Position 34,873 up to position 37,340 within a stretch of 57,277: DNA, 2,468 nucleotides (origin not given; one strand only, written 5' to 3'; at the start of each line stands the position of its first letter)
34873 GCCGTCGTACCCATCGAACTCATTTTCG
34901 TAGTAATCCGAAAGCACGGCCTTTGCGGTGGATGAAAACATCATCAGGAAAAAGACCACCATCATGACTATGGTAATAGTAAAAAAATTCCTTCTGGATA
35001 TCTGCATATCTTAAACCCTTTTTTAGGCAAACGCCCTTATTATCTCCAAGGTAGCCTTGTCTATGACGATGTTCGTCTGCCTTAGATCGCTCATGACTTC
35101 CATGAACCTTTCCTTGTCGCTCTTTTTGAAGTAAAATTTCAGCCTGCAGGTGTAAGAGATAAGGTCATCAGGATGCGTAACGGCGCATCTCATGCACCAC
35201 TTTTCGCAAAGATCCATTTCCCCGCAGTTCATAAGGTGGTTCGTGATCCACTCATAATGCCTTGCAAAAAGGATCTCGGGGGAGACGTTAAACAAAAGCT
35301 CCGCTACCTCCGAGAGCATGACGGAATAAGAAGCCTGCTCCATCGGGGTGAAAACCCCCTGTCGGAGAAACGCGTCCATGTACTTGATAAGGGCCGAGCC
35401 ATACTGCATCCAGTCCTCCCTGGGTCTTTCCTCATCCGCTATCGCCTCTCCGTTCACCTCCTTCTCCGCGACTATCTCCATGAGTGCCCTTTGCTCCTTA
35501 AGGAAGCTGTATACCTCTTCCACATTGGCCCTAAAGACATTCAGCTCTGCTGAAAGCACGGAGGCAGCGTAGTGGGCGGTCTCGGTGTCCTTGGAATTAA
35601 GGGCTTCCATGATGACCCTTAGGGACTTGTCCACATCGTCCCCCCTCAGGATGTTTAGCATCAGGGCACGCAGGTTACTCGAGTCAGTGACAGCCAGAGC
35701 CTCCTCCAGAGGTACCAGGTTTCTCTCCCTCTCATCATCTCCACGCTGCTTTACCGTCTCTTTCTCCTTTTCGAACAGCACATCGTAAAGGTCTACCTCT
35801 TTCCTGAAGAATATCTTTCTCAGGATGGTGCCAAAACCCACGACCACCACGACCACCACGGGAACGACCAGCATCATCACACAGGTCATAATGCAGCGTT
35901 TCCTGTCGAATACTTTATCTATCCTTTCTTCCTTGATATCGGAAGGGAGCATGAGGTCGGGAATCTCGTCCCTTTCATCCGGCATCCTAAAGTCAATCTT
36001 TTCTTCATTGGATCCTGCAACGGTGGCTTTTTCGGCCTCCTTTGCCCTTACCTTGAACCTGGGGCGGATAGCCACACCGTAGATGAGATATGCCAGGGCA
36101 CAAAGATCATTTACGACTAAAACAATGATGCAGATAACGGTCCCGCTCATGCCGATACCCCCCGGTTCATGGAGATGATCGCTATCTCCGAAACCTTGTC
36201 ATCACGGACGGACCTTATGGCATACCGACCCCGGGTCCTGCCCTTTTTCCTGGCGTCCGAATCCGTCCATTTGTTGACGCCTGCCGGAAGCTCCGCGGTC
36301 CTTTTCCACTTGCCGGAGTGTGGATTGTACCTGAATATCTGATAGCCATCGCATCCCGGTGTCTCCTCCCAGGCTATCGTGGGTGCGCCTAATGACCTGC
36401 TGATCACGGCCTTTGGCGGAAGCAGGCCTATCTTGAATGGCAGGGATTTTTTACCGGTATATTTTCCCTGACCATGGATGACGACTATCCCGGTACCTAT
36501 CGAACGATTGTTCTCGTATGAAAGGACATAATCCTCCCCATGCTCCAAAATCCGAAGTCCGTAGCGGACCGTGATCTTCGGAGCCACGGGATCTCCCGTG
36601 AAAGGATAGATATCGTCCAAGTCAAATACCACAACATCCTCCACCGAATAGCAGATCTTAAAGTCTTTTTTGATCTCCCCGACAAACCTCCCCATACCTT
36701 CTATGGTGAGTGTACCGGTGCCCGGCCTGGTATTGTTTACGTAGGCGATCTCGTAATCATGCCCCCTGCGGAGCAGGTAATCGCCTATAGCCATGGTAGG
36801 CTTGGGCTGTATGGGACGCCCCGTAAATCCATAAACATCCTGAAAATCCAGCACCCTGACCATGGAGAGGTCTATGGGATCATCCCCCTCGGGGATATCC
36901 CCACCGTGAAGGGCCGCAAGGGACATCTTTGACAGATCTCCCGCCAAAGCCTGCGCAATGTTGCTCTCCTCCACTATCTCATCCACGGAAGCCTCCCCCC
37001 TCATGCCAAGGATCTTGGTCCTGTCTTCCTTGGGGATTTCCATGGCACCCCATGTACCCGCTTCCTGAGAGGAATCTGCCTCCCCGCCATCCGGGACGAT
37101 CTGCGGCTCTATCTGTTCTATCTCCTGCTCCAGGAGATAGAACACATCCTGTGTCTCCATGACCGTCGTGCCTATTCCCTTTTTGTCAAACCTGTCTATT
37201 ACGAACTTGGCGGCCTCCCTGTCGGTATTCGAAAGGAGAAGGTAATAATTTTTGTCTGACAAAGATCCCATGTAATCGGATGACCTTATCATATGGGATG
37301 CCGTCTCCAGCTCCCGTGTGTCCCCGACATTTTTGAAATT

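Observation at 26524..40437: Expanded Gram-positive Pel-type exopolysaccharide locus with three extra glycosyltransferases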

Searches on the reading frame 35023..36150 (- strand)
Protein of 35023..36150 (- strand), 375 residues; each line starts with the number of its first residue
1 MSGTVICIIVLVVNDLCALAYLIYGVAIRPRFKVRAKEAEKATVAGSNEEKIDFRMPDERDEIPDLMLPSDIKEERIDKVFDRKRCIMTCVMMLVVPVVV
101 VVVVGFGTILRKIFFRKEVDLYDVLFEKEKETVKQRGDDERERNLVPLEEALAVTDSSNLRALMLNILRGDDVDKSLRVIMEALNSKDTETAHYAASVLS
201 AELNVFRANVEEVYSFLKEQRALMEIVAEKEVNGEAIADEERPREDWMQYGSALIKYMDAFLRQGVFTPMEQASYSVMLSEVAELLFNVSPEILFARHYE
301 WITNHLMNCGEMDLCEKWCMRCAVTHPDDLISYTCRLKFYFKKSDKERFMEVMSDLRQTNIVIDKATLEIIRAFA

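Call 3: search_protein_families(library=pfam, proteins=[window:35023-36150:-], max_evalue=0.01)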
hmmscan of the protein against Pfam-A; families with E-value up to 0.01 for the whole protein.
window:35023-36150:- (375 aa): 0 families

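Call 4: search_protein_families(library=ncbifam, proteins=[window:35023-36150:-], max_evalue=0.01)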
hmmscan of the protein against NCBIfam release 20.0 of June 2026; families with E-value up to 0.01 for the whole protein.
window:35023-36150:- (375 aa): 0 families

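Call 71: predict_structure(protein=window:35023-36150:-)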
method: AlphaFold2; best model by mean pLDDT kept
length: 375 residues; sequences in the alignment: 1
mean_pLDDT: 62.6   pTM: 0.45
mean pLDDT of the five models: 62.6, 62.3, 61.5, 52.3, 42.2
residues with pLDDT >= 90: 13; 70-90: 174; 50-70: 63; < 50: 125
segments of 3 or more residues with pLDDT < 50: 19-22, 24-82, 114-168
pLDDT, mean of each block of 10 residues (from residue 1): 60 54 37 31 31 29 29 36 52 65 71 43 40 45 35 37 47 70 82 74 76 83 87 91 78 77 76 76 74 63 68 76 76 83 88 87 80 78
secondary structure, 60 per line:
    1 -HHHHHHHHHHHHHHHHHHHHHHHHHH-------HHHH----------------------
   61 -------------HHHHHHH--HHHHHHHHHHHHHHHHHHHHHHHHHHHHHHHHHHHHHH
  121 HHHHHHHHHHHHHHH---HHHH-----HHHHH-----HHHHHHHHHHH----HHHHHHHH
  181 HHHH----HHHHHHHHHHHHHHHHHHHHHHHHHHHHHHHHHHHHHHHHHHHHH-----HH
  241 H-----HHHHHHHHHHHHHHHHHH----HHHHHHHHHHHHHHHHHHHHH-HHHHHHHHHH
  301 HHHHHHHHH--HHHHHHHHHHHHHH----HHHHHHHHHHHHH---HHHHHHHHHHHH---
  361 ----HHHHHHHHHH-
elements in order: H2-27 H35-38 H74-80 H83-135 H139-142 H148-152 H158-168 H173-184 H189-233 H247-264 H269-289 H291-309 H312-325 H330-342 H346-357 H365-374

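Call 73: fold_search(model_id=the predicted structure, library=pdb)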
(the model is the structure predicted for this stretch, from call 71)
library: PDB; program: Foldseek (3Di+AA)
matches with E <= 10: 917; with E <= 0.001: 0
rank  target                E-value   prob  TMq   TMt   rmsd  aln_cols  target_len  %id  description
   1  8chy                  1.0e-02  0.99  0.22  0.29  13.0       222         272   12  Crystal structure of an 8-repeat consensus TPR superhelix with Zinc. (released 2024-02-21)
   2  8g53                  3.7e-02  1.00  0.26  0.47  13.0       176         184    8  Crystal structure of a bacterial TPAT family transporter (released 2023-05-24)
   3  9gzg_A                3.9e-02  1.00  0.25  0.53  10.7       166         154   13  Crystal structure of CTPR4E4 mutant (released 2025-10-15)
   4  6lvr_C                4.4e-02  0.97  0.20  0.34  12.3       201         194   11  Crystal structure of the PPR domain of Arabidopsis thaliana protein-only RNase P 1 (PRORP1) in complex with tRNA (released 2020-08-12)
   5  5i9g_C                6.2e-02  0.91  0.22  0.22  12.8       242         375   14  Crystal structure of designed pentatricopeptide repeat protein dPPR-U8C2 in complex with its target RNA U8C2 (released 2016-04-27)
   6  5orm                  7.2e-02  0.80  0.19  0.20  16.9       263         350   13  Crystal structure of designed cPPR-Telo1 (released 2018-06-20)
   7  2wqh                  7.9e-02  1.00  0.21  0.62   4.4       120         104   14  Crystal structure of CTPR3Y3 (released 2010-04-07)
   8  8cqp_C                7.9e-02  0.99  0.22  0.53   5.5       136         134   13  Crystal structure of an 8-repeat consensus TPR superhelix with Calcium (low concentration) (released 2024-03-27)
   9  2pl2_A                8.3e-02  0.99  0.28  0.50  10.2       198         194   13  Crystal structure of TTC0263: a thermophilic TPR protein in Thermus thermophilus HB27 (released 2008-03-04)
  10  5i9f_A                8.3e-02  0.91  0.23  0.22  12.6       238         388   14  Crystal structure of designed pentatricopeptide repeat protein dPPR-U10 in complex with its target RNA U10 (released 2016-04-27)
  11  2ho1_B                8.3e-02  0.90  0.24  0.37  14.4       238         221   13  Functional Characterization of Pseudomonas Aeruginosa pilF (released 2006-07-25)
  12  5orq_A                8.3e-02  0.84  0.22  0.23  16.0       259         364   15  Crystal structure of designed cPPR-Telo1 in complex with ssDNA (released 2018-06-20)
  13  5lfm_B                9.2e-02  0.87  0.21  0.38  13.1       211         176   13  MamA RS-1 ArsTM double mutant (released 2017-08-02)
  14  5i9h_A                9.7e-02  0.87  0.23  0.23  12.6       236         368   15  Crystal structure of designed pentatricopeptide repeat protein dPPR-U8G2 in complex with its target RNA U8G2 (released 2016-04-27)
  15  9up5_B                9.7e-02  0.80  0.23  0.25  11.7       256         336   16  Crystal structure of LapB from Klebsiella pneumoniae (released 2026-03-04)
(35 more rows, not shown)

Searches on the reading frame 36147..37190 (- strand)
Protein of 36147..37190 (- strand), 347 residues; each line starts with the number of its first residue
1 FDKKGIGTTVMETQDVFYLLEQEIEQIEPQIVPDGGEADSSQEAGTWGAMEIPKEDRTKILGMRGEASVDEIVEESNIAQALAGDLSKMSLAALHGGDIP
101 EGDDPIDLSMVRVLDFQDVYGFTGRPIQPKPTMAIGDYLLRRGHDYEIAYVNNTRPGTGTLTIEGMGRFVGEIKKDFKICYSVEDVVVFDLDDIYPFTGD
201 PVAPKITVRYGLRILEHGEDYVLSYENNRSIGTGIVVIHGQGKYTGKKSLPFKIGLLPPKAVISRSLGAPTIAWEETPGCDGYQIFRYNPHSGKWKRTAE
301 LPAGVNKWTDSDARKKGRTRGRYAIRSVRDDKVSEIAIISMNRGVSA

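Call 17: search_protein_families(library=pfam, proteins=[window:36147-37190:-], max_evalue=0.01)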
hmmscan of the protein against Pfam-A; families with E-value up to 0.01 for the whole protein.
window:36147-37190:- (347 aa): 0 families

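Call 55: find_homologous_proteins(query=window:36150-37139:-, max_evalue=0.001)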
Query window:36150-37139:-: 6926 candidates shared short words with the query, none scored E <= 0.001.

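Call 69: search_protein_representatives(protein=window:36150-37139:-)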
Query: 330 residues. Proteins with E-value up to 0.001 (for the whole library): 19890; up to 1e-10: 9533; up to 1e-30: 2021. The best 150 are listed.
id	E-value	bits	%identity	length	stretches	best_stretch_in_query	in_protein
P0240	0.0e+00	1360.3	33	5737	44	104-244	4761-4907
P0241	0.0e+00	1268.6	33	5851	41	90-237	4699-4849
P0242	1.4e-293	987.5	33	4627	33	105-238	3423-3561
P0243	7.9e-290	975.2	33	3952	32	117-278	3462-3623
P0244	3.8e-259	874.3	38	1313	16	104-237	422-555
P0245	4.9e-253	854.2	32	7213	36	101-239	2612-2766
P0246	2.5e-211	717.1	31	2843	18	98-237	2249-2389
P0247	3.2e-198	674.0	32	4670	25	134-246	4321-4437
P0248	4.3e-188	640.7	35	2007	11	102-238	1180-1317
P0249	1.4e-187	639.0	35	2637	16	104-237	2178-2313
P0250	1.6e-174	596.1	33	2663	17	98-283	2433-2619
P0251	6.1e-172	587.6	38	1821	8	103-239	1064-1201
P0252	4.3e-170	581.6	33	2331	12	103-237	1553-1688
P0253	2.2e-167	572.7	35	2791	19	81-237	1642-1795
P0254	5.3e-162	555.0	32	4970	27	97-237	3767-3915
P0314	2.5e-109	381.8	35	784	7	104-237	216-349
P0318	2.3e-108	378.7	35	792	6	88-238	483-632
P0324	1.7e-107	375.8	38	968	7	105-238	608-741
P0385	1.4e-93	330.1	38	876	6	105-237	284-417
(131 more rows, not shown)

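Call 70: search_protein_families(library=pfam, proteins=[P0244, P0314, P0318, P0385, P0324], max_evalue=0.001)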
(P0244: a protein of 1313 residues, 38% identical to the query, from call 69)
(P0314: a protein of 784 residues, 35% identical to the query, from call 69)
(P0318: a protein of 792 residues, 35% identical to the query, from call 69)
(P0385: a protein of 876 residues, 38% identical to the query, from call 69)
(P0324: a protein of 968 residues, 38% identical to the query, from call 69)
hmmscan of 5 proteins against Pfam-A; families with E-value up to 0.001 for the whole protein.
P0244 (1313 aa): 3 families
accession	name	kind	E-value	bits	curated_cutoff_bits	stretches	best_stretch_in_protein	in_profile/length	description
PF03442.20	CBM_X2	-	3.3e-22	78.8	28.9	0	59-78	32-48/83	Carbohydrate binding domain X2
PF23212.2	DUF7064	-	5.1e-07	30.5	24.7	0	339-393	20-75/126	Domain of unknown function (DUF7064)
PF23263.1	C8-3_MUC4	-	3.8e-06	26.6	25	0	72-88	23-39/50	Mucin-4-like C8-3 domain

P0314 (784 aa): 3 families
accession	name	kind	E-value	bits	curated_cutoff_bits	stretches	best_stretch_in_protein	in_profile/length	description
PF19127.6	Choline_bind_3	-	2.5e-45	152.6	27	5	702-743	2-45/47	Choline-binding repeat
PF01473.26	Choline_bind_1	-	8e-43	143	20.5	5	662-680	1-19/19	Putative cell wall binding repeat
PF03442.20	CBM_X2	-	1.5e-08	35.1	28.9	0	526-544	31-49/83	Carbohydrate binding domain X2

P0318 (792 aa): 2 families
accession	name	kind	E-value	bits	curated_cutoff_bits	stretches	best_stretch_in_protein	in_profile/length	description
PF07538.16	ChW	-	1.9e-52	175.2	22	3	687-721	1-35/35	Clostridial hydrophobic W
PF03442.20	CBM_X2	-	5.1e-06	26.9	28.9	0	119-150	21-48/83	Carbohydrate binding domain X2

P0385 (876 aa): 1 family
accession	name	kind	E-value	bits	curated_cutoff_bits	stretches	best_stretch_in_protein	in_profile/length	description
PF20623.4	Sgo0707_N2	-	2e-05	24.5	27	0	749-799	57-103/141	Sgo0707 N2 domain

P0324 (968 aa): 1 family
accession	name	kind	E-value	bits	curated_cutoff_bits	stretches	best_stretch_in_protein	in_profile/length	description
PF03442.20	CBM_X2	-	6.3e-05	23.4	28.9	0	394-412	31-49/83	Carbohydrate binding domain X2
